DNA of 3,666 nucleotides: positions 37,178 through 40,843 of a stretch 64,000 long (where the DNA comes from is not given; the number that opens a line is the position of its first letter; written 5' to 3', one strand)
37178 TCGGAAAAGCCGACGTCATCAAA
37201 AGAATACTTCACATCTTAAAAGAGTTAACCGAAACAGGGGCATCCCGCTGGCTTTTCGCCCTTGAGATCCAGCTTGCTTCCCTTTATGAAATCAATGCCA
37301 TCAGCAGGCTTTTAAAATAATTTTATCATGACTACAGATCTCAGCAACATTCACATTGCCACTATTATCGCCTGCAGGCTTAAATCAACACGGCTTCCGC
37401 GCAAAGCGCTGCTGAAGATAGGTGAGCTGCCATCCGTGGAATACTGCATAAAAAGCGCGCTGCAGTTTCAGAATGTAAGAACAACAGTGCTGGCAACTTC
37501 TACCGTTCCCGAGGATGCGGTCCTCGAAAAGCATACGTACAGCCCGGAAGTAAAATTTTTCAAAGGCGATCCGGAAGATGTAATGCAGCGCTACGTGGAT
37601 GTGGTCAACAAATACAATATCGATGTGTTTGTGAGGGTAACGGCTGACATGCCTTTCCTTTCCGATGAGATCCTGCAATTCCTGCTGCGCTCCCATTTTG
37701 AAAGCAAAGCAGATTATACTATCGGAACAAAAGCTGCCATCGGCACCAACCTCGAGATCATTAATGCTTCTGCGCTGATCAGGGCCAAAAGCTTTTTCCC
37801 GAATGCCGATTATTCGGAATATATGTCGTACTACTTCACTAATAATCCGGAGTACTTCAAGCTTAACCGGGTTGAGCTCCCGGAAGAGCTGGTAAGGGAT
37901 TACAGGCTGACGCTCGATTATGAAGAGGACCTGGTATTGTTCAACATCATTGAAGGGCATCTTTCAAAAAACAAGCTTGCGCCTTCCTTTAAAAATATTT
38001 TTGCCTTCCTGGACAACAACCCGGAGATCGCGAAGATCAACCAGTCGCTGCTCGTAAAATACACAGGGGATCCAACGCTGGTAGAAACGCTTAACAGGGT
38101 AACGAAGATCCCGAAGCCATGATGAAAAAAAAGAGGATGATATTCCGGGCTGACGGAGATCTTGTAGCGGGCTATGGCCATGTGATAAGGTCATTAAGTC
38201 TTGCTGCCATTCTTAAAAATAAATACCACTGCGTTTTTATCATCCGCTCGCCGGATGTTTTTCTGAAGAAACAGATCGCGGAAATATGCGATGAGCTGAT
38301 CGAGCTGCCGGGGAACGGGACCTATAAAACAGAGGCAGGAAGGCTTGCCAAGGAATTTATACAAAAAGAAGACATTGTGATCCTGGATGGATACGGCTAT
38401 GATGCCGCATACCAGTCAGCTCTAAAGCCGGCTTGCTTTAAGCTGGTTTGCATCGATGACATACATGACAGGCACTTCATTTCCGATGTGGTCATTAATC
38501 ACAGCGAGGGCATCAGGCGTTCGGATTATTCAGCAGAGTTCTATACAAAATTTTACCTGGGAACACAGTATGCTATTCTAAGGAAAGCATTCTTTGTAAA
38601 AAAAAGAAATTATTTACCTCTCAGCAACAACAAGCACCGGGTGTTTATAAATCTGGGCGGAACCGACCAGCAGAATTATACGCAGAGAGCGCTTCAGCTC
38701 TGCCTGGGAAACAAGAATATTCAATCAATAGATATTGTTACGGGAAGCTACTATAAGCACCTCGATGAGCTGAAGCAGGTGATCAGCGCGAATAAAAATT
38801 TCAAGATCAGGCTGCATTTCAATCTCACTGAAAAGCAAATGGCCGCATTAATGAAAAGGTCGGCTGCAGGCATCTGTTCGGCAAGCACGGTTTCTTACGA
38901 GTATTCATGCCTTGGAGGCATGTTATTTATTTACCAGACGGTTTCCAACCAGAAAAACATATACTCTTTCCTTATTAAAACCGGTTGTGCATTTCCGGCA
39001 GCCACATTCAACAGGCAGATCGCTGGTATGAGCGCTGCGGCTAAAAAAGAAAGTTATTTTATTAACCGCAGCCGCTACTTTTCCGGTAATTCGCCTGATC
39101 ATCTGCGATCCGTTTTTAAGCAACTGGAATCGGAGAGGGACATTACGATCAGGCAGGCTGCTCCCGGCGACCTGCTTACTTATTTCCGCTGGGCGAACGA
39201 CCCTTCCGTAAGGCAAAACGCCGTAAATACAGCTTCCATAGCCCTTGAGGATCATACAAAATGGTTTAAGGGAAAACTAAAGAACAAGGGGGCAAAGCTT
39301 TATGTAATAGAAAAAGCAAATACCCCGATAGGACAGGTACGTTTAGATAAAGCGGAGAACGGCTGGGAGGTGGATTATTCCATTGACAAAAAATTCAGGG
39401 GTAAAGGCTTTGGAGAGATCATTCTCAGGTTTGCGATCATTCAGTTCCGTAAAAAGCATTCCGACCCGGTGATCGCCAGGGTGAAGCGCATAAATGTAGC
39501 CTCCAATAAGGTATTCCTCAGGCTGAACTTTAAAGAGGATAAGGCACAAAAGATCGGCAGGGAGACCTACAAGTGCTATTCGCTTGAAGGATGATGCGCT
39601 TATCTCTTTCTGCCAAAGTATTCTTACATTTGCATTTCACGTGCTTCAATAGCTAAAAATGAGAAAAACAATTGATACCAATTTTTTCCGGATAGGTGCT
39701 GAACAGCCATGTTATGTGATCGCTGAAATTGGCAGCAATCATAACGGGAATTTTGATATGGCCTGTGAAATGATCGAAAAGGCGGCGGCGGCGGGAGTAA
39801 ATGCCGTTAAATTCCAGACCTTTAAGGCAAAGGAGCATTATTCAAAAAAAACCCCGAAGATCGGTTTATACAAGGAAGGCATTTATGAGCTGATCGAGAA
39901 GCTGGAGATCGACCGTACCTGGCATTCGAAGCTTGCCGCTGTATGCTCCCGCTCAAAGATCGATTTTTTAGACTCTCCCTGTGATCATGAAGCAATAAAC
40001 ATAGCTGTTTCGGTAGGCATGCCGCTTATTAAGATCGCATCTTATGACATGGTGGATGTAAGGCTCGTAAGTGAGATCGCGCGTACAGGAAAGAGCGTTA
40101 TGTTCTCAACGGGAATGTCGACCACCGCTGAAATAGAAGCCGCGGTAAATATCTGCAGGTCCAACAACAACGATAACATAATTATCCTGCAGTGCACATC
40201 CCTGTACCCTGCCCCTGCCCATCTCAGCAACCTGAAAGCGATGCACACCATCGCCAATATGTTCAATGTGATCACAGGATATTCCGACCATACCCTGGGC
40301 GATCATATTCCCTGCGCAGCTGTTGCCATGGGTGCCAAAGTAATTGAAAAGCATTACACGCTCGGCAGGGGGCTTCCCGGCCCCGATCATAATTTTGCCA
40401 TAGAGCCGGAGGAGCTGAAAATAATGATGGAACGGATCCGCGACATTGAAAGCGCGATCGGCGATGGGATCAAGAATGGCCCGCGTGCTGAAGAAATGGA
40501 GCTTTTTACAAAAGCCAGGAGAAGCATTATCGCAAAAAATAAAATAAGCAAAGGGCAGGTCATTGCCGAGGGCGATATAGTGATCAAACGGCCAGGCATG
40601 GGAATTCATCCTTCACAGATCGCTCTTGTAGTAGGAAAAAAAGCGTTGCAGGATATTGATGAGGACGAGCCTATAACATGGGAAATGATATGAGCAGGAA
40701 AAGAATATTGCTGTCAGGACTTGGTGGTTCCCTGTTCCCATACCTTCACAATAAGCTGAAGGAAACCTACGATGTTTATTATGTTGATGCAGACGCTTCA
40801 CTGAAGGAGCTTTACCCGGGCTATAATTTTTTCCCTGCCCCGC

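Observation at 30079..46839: Expanded pseudaminic-acid-type nonulosonate cluster carrying an unusually large, non-canonical tailoring set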

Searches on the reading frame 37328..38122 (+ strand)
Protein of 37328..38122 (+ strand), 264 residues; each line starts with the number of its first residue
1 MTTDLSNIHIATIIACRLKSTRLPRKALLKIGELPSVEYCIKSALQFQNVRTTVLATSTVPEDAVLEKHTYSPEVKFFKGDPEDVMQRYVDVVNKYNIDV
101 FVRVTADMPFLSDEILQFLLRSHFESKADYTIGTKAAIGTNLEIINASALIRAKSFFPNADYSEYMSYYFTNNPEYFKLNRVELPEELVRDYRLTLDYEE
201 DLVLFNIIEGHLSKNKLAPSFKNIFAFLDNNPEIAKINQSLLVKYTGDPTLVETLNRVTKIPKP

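Call 3: search_protein_families(library=pfam, proteins=[window:37328-38122:+], max_evalue=0.01)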
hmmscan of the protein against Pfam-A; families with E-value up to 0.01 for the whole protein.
window:37328-38122:+ (264 aa): 2 families
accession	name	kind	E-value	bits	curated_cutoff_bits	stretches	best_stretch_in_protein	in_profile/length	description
PF02348.25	CTP_transf_3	-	7e-24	85.3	22.6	1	11-194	1-187/217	Cytidylyltransferase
PF12804.13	NTP_transf_3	-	0.00051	20.7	27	1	25-134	15-122/160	MobA-like NTP transferase domain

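Call 5: search_protein_families(library=ncbifam, proteins=[window:37328-38122:+], max_evalue=0.001)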
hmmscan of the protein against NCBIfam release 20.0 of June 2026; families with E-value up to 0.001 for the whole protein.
window:37328-38122:+ (264 aa): 7 families
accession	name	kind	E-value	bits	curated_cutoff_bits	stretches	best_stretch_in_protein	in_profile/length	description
NF003952.0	PRK05450.1-5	subfamily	6.7e-12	45.1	193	1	10-132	3-124/250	3-deoxy-manno-octulosonate cytidylyltransferase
NF009905.0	PRK13368.1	subfamily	6.1e-11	42.1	255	1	10-136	3-126/243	3-deoxy-manno-octulosonate cytidylyltransferase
NF003948.0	PRK05450.1-1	equivalog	7.5e-09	35.2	281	1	9-153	5-148/248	3-deoxy-manno-octulosonate cytidylyltransferase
TIGR04321.1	spiroSPASM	subfamily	2.4e-08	33.1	250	1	35-234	23-225/510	spiro-SPASM protein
TIGR00466.1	kdsB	equivalog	2.9e-07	30.2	155.2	1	11-126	4-119/241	3-deoxy-manno-octulosonate cytidylyltransferase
NF003950.0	PRK05450.1-3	subfamily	2.7e-05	23.6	234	1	10-138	3-131/248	3-deoxy-manno-octulosonate cytidylyltransferase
NF010940.0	PRK14360.1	equivalog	0.00025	19.7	602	1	16-134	13-130/452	bifunctional UDP-N-acetylglucosamine diphosphorylase/glucosamine-1-phosphate N-acetyltransferase GlmU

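Call 22: search_solved_structures(query=window:37328-38122:+, max_evalue=0.001)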
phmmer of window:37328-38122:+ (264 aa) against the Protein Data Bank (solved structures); distinct sequences matched with E-value up to 0.001: 2.
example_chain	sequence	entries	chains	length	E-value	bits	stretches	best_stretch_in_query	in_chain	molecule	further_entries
6oew_A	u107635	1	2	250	3.7e-18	69.2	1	9-240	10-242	Cytidylyltransferase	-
1gq9_A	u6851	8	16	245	6.5e-06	29.2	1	12-123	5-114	3-DEOXY-MANNO-OCTULOSONATE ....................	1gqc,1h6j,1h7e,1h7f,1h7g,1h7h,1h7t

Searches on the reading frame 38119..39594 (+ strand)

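Call 3: search_protein_families(library=pfam, proteins=[window:38119-39594:+], max_evalue=0.01)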
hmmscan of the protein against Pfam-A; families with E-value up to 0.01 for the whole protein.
window:38119-39594:+ (491 aa): 4 families
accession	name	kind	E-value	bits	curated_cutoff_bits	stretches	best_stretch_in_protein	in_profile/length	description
PF13302.13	Acetyltransf_3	-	2.9e-14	54.4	25.4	1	342-472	2-138/138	Acetyltransferase (GNAT) domain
PF00583.31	Acetyltransf_1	-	8.2e-07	29.8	20.7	1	383-471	27-116/116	Acetyltransferase (GNAT) family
PF13508.13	Acetyltransf_7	-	3.8e-05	24.4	27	1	392-472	3-83/84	Acetyltransferase (GNAT) domain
PF08445.16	FR47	-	0.0059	17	22.1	0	422-476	29-82/86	FR47-like protein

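Call 5: search_protein_families(library=ncbifam, proteins=[window:38119-39594:+], max_evalue=0.001)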
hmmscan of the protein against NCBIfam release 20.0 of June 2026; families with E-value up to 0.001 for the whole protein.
window:38119-39594:+ (491 aa): 2 families
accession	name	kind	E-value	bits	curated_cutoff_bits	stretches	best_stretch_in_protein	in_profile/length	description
TIGR03590.1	PseG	equivalog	8.3e-57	192.9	153.55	1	6-282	2-277/280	UDP-2,4-diacetamido-2,4,6-trideoxy-beta-L-altropyranose hydrolase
TIGR03585.1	PseH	equivalog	3.4e-07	30.5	93.1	1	353-475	12-137/156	UDP-4-amino-4,6-dideoxy-N-acetyl-beta-L-altrosamine N-acetyltransferase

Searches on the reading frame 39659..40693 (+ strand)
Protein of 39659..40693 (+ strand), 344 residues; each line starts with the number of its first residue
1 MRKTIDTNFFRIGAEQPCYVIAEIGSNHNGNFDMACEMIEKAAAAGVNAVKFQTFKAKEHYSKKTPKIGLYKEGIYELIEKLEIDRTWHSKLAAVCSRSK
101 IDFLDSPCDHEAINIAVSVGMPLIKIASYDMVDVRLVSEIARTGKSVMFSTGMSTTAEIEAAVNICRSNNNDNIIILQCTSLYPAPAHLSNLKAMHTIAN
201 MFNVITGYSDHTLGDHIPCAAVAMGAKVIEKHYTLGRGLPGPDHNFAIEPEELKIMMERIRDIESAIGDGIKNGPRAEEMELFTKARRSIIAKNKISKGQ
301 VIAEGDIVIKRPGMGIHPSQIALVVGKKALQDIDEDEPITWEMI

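Call 4: search_protein_families(library=pfam, proteins=[window:39659-40693:+], max_evalue=0.01)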
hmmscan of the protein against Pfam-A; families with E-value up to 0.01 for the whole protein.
window:39659-40693:+ (344 aa): 2 families
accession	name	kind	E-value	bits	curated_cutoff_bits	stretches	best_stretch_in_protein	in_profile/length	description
PF03102.20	NeuB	-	3.7e-80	269.3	22.1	1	38-272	1-241/241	NeuB family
PF08666.17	SAF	-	2.3e-13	50.9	21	1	287-344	1-62/63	SAF domain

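Call 6: search_protein_families(library=ncbifam, proteins=[window:39659-40693:+], max_evalue=0.001)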
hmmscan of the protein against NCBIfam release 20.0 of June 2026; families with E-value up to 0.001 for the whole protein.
window:39659-40693:+ (344 aa): 3 families
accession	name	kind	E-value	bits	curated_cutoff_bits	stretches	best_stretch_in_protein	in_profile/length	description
TIGR03569.1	NeuB_NnaB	equivalog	2.5e-107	358.7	399.65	1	18-339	1-329/329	N-acetylneuraminate synthase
TIGR03586.1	PseI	equivalog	1.1e-83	281.2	340.25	1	18-338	2-326/327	pseudaminic acid synthase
NF006421.0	PRK08673.1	subfamily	0.00011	21.5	335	1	121-268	178-334/338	3-deoxy-7-phosphoheptulonate synthase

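Call 18: search_solved_structures(query=window:39659-40693:+, max_evalue=1e-10)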
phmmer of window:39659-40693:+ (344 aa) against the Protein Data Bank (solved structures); distinct sequences matched with E-value up to 1e-10: 8.
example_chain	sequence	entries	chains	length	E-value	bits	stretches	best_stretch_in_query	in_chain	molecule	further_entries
1vli_A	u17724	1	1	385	3e-60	207.2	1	12-343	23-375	Spore coat polysaccharide biosynthesis protein spsE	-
8h2c_A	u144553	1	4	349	7.1e-52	179.7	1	14-334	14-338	Pseudaminic acid synthase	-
6ncs_A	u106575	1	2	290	1.5e-45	159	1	6-282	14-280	N-acetylneuraminic acid (Sialic acid) synthetase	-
1xuu_A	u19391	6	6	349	3.2e-36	128.3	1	13-329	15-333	polysialic acid capsule biosynthesis protein SiaC | N-acetylneuraminate synthase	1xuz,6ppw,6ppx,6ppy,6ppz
4ipj_A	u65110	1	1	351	8.6e-36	126.9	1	13-329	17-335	Polysialic acid capsule biosynthesis protein SiaC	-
4ipi_A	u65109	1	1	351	2.2e-35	125.5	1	13-329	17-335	Polysialic acid capsule biosynthesis protein SiaC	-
2wqp_A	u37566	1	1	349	7e-35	123.9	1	13-329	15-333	POLYSIALIC ACID CAPSULE BIOSYNTHESIS PROTEIN SIAC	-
3g8r_A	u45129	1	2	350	7e-19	71.3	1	21-308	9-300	Probable spore coat polysaccharide biosynthesis protein E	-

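Call 54: search_solved_structures(query=window:39659-40693:+, max_evalue=1e-30, show_alignments=4)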
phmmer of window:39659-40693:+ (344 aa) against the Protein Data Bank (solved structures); distinct sequences matched with E-value up to 1e-30: 7.
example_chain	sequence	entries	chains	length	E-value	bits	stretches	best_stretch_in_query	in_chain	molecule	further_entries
1vli_A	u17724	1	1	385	3e-60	207.2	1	12-343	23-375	Spore coat polysaccharide biosynthesis protein spsE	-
8h2c_A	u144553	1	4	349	7.1e-52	179.7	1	14-334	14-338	Pseudaminic acid synthase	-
6ncs_A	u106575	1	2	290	1.5e-45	159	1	6-282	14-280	N-acetylneuraminic acid (Sialic acid) synthetase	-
1xuu_A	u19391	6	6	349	3.2e-36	128.3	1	13-329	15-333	polysialic acid capsule biosynthesis protein SiaC | N-acetylneuraminate synthase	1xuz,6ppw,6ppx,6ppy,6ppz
4ipj_A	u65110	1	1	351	8.6e-36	126.9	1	13-329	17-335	Polysialic acid capsule biosynthesis protein SiaC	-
4ipi_A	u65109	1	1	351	2.2e-35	125.5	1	13-329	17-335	Polysialic acid capsule biosynthesis protein SiaC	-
2wqp_A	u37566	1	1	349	7e-35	123.9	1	13-329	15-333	POLYSIALIC ACID CAPSULE BIOSYNTHESIS PROTEIN SIAC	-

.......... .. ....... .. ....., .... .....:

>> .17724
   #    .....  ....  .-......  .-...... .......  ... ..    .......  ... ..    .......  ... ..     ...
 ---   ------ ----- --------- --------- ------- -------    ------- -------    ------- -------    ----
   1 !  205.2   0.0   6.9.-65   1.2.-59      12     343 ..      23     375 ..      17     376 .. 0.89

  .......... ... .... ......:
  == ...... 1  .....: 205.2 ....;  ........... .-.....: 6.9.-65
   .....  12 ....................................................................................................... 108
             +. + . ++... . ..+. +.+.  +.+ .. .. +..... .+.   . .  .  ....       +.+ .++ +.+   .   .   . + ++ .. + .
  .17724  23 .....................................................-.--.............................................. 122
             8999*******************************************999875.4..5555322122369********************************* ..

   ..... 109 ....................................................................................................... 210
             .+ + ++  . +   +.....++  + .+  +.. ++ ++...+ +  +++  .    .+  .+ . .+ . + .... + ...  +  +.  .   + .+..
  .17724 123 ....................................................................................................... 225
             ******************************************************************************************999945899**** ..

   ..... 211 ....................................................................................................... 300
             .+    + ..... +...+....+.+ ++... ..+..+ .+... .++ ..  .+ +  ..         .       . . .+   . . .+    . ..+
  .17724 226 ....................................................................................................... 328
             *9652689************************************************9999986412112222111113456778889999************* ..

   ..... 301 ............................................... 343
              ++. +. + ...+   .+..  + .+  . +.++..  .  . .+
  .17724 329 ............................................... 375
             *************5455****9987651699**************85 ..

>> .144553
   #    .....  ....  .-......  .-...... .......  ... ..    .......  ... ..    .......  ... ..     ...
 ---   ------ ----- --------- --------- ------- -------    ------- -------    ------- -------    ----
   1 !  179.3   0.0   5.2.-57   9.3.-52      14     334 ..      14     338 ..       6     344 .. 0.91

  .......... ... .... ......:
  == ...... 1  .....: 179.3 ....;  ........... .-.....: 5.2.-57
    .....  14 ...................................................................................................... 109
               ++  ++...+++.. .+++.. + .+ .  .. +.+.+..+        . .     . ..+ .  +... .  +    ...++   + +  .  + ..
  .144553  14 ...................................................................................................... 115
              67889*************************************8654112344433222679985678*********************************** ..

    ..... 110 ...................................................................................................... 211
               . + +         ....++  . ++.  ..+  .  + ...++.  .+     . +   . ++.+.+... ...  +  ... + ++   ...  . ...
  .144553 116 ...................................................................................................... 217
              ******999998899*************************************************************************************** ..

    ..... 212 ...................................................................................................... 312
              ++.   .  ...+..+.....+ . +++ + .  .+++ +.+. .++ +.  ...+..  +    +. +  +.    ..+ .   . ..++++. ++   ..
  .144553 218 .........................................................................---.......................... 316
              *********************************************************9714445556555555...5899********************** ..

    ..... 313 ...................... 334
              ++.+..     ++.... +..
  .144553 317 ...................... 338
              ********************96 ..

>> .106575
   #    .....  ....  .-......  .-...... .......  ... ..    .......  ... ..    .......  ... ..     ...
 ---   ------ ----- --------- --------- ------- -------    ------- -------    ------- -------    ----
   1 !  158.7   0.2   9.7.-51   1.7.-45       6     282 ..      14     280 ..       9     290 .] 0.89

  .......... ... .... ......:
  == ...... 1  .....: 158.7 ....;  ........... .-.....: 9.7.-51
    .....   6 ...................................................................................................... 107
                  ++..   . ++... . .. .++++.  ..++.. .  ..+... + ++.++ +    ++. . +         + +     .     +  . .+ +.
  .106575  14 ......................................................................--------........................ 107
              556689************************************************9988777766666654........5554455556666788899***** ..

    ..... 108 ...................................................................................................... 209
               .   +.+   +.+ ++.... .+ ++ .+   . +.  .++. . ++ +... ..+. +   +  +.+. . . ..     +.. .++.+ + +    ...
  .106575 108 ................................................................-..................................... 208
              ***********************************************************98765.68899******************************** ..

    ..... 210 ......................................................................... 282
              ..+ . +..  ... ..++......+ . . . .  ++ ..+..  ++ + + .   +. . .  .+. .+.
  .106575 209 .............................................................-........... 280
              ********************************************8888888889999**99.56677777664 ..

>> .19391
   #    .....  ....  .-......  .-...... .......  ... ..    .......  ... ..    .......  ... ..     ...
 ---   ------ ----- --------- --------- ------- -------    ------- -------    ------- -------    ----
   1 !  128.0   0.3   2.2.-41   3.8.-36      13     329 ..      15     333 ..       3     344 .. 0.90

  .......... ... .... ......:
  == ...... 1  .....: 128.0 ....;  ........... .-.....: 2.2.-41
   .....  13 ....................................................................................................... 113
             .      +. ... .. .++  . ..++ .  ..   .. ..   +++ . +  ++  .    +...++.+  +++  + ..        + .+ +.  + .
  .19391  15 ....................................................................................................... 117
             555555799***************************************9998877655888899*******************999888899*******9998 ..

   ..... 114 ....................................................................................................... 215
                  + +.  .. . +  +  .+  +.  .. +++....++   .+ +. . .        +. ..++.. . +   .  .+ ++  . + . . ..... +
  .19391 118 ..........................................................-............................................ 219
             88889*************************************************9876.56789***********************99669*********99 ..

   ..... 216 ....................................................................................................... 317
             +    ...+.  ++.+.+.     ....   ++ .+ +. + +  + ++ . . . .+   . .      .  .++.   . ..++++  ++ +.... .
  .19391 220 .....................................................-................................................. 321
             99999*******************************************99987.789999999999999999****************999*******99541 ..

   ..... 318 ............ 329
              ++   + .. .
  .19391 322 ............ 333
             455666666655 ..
